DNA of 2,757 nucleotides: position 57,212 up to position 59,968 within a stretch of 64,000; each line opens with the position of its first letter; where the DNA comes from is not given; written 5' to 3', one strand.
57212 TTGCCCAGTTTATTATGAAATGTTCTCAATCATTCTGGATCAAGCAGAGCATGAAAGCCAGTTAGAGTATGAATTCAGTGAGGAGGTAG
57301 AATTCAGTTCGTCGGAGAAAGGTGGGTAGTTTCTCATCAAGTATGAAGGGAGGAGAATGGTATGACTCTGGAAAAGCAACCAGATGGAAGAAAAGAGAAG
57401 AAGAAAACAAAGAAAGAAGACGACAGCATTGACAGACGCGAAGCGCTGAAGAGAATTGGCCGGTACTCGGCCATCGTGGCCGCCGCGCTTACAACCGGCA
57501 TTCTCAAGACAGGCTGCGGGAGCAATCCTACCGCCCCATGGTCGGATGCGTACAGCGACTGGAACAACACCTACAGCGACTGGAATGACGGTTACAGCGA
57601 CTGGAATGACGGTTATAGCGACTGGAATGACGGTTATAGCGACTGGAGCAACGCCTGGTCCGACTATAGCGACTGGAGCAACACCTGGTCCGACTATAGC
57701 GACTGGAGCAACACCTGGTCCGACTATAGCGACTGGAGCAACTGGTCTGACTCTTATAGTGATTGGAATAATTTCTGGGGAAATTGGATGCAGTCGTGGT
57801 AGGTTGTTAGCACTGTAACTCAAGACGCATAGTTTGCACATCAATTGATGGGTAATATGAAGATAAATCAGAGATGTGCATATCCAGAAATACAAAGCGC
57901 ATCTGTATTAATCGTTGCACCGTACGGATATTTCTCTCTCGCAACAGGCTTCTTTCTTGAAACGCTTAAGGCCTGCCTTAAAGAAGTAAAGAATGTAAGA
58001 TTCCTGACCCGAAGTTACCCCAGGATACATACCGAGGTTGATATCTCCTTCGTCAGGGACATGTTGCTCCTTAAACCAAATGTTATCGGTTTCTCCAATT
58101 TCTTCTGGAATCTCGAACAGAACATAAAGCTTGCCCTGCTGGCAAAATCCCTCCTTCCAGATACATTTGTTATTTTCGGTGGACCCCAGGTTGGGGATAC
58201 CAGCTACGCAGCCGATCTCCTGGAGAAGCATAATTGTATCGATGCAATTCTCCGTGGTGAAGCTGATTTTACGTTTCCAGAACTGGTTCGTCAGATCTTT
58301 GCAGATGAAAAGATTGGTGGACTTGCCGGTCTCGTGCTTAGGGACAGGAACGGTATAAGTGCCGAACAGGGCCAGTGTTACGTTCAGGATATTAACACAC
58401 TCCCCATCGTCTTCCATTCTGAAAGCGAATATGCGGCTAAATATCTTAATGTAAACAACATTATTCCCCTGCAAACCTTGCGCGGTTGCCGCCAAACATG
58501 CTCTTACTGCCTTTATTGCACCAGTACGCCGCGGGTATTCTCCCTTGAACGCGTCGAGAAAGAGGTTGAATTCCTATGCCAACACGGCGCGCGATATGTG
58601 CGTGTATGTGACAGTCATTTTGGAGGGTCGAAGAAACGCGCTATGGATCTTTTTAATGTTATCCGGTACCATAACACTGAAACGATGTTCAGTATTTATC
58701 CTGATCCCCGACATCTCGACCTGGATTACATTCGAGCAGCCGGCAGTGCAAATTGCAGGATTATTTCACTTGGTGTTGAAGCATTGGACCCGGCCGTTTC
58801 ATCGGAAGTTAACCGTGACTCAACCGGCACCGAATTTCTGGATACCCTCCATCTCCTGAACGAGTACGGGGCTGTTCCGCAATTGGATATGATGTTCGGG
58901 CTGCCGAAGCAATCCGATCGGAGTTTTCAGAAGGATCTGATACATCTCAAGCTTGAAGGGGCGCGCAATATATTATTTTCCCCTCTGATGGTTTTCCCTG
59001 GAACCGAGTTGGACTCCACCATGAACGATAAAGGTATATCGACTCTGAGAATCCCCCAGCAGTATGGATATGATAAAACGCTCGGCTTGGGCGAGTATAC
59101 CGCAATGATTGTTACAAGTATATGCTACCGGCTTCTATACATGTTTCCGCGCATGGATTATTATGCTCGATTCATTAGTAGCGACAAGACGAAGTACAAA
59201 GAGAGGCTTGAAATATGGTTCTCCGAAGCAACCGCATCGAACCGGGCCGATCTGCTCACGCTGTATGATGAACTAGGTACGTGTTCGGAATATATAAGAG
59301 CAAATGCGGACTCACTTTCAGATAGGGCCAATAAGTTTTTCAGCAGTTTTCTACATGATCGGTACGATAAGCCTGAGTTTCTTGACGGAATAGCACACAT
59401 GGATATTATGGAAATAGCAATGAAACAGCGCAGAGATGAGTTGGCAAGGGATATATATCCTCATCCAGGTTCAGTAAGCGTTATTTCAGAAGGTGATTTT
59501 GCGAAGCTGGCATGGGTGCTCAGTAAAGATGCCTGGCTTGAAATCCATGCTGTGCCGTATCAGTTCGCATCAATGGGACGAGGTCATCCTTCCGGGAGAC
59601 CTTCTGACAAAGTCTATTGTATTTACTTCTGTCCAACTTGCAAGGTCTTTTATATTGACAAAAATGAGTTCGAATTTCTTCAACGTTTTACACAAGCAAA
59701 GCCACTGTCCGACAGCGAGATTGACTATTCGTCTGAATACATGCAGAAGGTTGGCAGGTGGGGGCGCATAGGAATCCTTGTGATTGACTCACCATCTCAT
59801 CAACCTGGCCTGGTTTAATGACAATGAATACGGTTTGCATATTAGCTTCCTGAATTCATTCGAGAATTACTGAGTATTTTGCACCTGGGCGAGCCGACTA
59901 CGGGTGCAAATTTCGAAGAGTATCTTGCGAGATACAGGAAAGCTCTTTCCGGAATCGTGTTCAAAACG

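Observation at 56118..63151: Candidate new peptide-modification system: four rSAM domains around an aromatic-repeat peptide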

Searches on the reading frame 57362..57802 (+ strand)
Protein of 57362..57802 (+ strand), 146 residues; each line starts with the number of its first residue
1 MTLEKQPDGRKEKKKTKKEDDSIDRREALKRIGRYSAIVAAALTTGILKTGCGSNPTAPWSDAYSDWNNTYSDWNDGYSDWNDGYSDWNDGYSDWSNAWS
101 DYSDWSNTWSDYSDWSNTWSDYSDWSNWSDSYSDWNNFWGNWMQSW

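Call 3: search_protein_families(library=pfam, proteins=[window:57362-57802:+], max_evalue=0.01)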
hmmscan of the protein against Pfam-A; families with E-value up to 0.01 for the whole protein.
window:57362-57802:+ (146 aa): 0 families

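Call 4: search_protein_families(library=ncbifam, proteins=[window:57362-57802:+], max_evalue=0.01)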
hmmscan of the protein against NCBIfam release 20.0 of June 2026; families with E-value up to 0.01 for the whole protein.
window:57362-57802:+ (146 aa): 0 families

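Call 18: find_homologous_proteins(query=window:57362-57802:+, max_evalue=0.01)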
Query window:57362-57802:+ (146 aa): 4 proteins with E <= 0.01 among 458 candidates.
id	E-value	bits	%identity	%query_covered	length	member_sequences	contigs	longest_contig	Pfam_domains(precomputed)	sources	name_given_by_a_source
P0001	3.7e-12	64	55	37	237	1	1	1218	-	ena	-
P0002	1.3e-6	46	40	84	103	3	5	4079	-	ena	-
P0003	2.9e-5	42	65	31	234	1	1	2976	-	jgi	jgi:hypothetical protein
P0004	5.1e-5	41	60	40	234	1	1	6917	-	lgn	-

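Call 69: search_protein_families(library=pfam, proteins=[P0001, P0003], max_evalue=1)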
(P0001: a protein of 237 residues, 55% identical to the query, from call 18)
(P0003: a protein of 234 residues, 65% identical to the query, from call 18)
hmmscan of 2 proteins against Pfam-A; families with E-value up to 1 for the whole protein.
P0001 (237 aa): 0 families

P0003 (234 aa): 1 family
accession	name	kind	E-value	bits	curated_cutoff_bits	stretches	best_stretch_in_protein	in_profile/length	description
PF18696.7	SMP_C2CD2L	-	0.03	14.6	26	1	92-172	52-128/152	Synaptotagmin-like, mitochondrial and lipid-binding domain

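Call 70: find_homologous_proteins(query=A2, max_evalue=0.001)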
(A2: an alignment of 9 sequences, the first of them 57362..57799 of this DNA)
Query A2 (9 sequences) (146 aa, profile of the alignment): 10 proteins with E <= 0.001 among 8000 candidates.
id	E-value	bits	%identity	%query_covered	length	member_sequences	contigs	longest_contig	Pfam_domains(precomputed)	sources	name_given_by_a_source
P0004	7.7e-82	293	60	40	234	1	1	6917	-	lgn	-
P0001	6.5e-62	228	55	37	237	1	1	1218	-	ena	-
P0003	5.5e-59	218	65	31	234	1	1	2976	-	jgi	jgi:hypothetical protein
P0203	1.5e-57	213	53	18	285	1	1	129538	-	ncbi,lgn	-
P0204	9.7e-49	185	69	40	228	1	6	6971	-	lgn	-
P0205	1.5e-40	158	47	27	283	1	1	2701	-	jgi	jgi:hypothetical protein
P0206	1.4e-33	135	43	32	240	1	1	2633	-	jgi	jgi:hypothetical protein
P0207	3.2e-28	118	55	21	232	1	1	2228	-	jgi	jgi:hypothetical protein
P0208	2.3e-24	105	48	16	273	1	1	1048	-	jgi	jgi:hypothetical protein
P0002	7.9e-6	44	40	84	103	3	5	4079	-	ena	-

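Call 75: search_protein_families(library=ncbifam, proteins=[window:57362-57799:+, P0003, P0204, P0206, P0001, P0002], max_evalue=10)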
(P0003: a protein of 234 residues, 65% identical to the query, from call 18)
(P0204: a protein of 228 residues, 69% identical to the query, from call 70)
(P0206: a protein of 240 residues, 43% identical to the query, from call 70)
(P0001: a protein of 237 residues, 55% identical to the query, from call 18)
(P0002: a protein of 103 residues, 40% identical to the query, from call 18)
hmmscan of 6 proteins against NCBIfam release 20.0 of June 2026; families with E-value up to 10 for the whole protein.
window:57362-57799:+ (146 aa): 1 family
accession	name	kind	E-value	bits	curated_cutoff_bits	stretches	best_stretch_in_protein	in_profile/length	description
TIGR02811.1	formate_TAT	hypoth_equivalog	0.12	12.8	48.45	1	19-48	5-34/66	formate dehydrogenase region TAT target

P0003 (234 aa): 2 families
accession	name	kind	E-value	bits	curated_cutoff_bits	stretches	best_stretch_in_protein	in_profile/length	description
NF058595.1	invert_tail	domain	0.099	13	37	1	37-62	58-83/113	lipo-invert putative C-terminal anchoring domain-containing protein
TIGR02811.1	formate_TAT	hypoth_equivalog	0.13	12.6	48.45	1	22-49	9-36/66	formate dehydrogenase region TAT target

P0204 (228 aa): 1 family
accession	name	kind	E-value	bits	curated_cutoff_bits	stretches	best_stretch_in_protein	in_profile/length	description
NF058595.1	invert_tail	domain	6.5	7.1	37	1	30-58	57-86/113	lipo-invert putative C-terminal anchoring domain-containing protein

P0206 (240 aa): 1 family
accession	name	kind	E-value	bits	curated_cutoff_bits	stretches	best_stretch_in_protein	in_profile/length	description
TIGR02811.1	formate_TAT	hypoth_equivalog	0.0016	18.8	48.45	1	20-64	8-50/66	formate dehydrogenase region TAT target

P0001 (237 aa): 3 families
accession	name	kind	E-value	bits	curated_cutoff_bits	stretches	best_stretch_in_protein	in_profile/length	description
NF037973.1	metallo_SslE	exception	3.8e-05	21.2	3000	1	20-88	1-66/1519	lipoprotein metalloprotease SslE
NF052345.1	S_layer_anammox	exception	0.26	8.5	1400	1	54-100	1284-1330/1596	Kustd1514 family S-layer glycoprotein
NF033186.1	internalin_K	exception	1.3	7.3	1100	1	52-82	512-542/604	class 1 internalin InlK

P0002 (103 aa): 0 families

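Call 85: search_protein_families(library=padloc, proteins=[window:57362-57799:+], max_evalue=0.001)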
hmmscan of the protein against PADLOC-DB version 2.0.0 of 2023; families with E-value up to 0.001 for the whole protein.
window:57362-57799:+ (146 aa): 0 families

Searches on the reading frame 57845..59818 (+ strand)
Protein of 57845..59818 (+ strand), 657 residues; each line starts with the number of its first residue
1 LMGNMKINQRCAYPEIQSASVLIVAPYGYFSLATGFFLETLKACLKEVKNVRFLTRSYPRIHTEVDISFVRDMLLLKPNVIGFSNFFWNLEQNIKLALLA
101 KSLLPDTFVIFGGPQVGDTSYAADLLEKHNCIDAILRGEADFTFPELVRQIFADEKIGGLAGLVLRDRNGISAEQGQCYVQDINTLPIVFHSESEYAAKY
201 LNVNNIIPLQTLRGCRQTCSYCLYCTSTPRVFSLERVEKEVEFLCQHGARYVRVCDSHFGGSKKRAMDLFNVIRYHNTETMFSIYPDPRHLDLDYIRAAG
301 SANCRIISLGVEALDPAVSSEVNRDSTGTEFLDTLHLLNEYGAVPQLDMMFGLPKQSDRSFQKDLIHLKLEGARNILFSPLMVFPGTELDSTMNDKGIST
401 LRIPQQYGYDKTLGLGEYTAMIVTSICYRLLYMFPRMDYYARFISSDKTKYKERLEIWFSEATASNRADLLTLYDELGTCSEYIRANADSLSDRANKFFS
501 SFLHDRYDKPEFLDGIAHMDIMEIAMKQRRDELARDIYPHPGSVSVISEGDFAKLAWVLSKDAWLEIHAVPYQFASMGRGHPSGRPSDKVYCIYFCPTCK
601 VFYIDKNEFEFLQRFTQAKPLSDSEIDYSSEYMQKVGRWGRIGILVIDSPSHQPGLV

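Call 3: search_protein_families(library=pfam, proteins=[window:57845-59818:+], max_evalue=0.01)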
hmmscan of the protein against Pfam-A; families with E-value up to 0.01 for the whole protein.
window:57845-59818:+ (657 aa): 2 families
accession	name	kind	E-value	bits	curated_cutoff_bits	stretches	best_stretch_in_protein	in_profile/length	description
PF04055.27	Radical_SAM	-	5.8e-14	53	29.5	1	211-363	3-161/166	Radical SAM superfamily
PF02310.24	B12-binding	-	5.9e-06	26.5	32.1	1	68-147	42-120/121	B12 binding domain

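Call 4: search_protein_families(library=ncbifam, proteins=[window:57845-59818:+], max_evalue=0.01)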
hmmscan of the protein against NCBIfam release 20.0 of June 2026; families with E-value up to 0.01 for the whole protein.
window:57845-59818:+ (657 aa): 24 families
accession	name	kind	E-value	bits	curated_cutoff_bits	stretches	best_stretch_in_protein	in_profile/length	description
NF033712.0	B12_rSAM_KedN5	subfamily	1.1e-23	83.4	700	1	77-263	62-255/624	KedN5 family methylcobalamin-dependent radical SAM C-methyltransferase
TIGR03975.1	rSAM_ocin_1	subfamily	3.7e-20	72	281.85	1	70-363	121-422/606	RiPP maturation radical SAM C-methyltransferase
TIGR04072.2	rSAM_ladder_B12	equivalog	1.6e-16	60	360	1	192-398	166-377/443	lipid biosynthesis B12-binding/radical SAM protein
NF050148.1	rSAM_ApyD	equivalog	1.8e-15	56.4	750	1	68-273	65-270/645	RiPP biosynthesis radical SAM protein ApyD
TIGR03471.1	HpnJ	equivalog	2e-15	56.6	577.6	1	90-398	81-392/472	hopanoid biosynthesis associated radical SAM protein HpnJ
TIGR04479.1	bcpD_PhpK_rSAM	subfamily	1.8e-14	53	600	1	86-364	120-402/504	PhpK family radical SAM P-methyltransferase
TIGR04367.1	HpnR_B12_rSAM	equivalog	4e-12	45.4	650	1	64-242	47-222/490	hopanoid C-3 methylase HpnR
TIGR02026.1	BchE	equivalog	4.3e-12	45.6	481.35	1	74-364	60-358/497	magnesium-protoporphyrin IX monomethyl ester anaerobic oxidative cyclase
TIGR00538.1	hemN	equivalog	5.6e-11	41.9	324.95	1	214-367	58-226/454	oxygen-independent coproporphyrinogen III oxidase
TIGR04013.1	B12_SAM_MJ_1487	hypoth_equivalog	2.5e-10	39.7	251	1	105-393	71-357/382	TIGR04013 family B12-binding domain/radical SAM domain-containing protein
TIGR04107.1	rSAM_HutW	equivalog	4.6e-10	38.9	400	1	290-398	138-247/419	heme anaerobic degradation radical SAM methyltransferase ChuW/HutW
TIGR04190.1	B12_SAM_Ta0216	equivalog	3.9e-09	35.7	500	1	93-222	96-235/554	TIGR04190 family B12-binding domain/radical SAM domain protein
NF038361.1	rSAM_Sden_1168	equivalog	9.2e-09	34.4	575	1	79-274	142-353/560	Sden_1168 family B12-binding radical SAM P-methyltransferase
NF033070.1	rSAM_AprD4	equivalog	1.3e-08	34.2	500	1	203-398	193-395/456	AprD4 family radical SAM diol-dehydratase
NF006067.1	PRK08208.1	equivalog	2.3e-06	26.8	380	1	272-394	117-240/427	STM4012 family radical SAM protein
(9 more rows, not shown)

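Call 48: search_solved_structures(query=window:57845-59818:+, max_evalue=0.001)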
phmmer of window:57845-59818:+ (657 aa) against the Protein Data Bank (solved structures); distinct sequences matched with E-value up to 0.001: 4.
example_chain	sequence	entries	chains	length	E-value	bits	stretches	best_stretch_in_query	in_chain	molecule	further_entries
7kdx_A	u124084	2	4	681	5.2e-17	64.7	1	75-276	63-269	Methyltransferase TokK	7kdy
9n1b_A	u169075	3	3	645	1.7e-15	59.7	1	75-261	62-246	Radical SAM protein | Radical SAM enzyme CysS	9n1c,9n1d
6fd2_B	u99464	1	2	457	1.7e-05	26.7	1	214-397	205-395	Putative apramycin biosynthetic oxidoreductase 4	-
1olt_A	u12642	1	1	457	2.4e-05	26.2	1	265-365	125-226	OXYGEN-INDEPENDENT COPROPORPHYRINOGEN III OXIDASE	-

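Call 85: search_protein_families(library=padloc, proteins=[window:57845-59818:+], max_evalue=0.001)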
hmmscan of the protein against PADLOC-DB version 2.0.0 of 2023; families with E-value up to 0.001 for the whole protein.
window:57845-59818:+ (657 aa): 1 family
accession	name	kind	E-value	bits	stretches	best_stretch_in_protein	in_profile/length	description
PDLC04689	PDC-M51A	-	2.9e-22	77.1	1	31-399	23-380/420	-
